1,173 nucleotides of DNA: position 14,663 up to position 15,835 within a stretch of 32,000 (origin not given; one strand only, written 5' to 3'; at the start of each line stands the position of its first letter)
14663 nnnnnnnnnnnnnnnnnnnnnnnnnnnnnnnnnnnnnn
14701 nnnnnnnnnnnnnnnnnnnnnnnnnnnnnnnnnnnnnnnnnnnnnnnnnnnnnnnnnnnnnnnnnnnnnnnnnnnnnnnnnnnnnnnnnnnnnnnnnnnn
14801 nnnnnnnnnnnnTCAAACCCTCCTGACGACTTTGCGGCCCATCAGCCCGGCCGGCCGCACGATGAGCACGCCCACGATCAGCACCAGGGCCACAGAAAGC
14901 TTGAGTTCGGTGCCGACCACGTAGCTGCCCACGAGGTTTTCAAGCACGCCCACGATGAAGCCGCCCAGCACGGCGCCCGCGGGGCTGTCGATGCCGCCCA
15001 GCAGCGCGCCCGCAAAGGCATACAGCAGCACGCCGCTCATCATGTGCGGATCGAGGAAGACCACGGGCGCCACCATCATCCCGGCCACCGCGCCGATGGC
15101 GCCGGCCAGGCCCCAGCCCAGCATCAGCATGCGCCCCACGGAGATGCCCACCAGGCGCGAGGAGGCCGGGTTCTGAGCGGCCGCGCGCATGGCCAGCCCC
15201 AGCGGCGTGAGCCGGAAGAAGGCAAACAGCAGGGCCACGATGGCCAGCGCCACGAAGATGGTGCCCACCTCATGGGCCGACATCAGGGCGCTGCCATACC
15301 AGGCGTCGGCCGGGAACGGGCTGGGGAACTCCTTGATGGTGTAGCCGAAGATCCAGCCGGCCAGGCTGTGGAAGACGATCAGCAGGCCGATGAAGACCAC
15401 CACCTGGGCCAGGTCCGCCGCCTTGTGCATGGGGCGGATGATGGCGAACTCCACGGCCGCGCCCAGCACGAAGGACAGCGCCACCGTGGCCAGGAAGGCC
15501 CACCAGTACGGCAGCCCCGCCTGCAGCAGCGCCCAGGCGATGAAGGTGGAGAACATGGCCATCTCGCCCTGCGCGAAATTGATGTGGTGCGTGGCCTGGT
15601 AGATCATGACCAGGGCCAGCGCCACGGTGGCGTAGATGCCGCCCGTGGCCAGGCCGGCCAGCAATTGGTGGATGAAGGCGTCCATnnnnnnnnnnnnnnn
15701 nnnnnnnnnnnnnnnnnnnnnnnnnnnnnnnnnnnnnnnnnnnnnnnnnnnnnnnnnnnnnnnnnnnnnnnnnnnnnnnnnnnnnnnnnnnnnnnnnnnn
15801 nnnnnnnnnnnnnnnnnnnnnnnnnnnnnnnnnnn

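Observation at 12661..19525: The same palindrome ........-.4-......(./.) at exactly three intergenic junctions of the cluster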

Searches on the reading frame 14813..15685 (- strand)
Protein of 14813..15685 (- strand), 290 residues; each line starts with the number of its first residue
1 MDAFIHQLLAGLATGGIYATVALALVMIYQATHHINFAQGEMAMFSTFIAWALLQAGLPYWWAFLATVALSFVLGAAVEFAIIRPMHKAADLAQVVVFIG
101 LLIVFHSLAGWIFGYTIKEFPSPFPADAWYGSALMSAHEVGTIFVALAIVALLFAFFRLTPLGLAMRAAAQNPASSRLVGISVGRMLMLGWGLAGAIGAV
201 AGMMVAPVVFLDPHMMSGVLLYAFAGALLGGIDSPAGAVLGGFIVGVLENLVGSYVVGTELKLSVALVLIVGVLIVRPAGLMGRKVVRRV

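Call 8: search_protein_families(library=pfam, proteins=[window:14813-15685:-])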
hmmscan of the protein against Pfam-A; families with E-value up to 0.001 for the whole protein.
window:14813-15685:- (290 aa): 1 family
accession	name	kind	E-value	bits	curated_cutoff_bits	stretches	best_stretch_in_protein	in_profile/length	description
PF02653.21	BPD_transp_2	-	7.6e-33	114.2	26.8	1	8-274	2-269/269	Branched-chain amino acid transport system / permease component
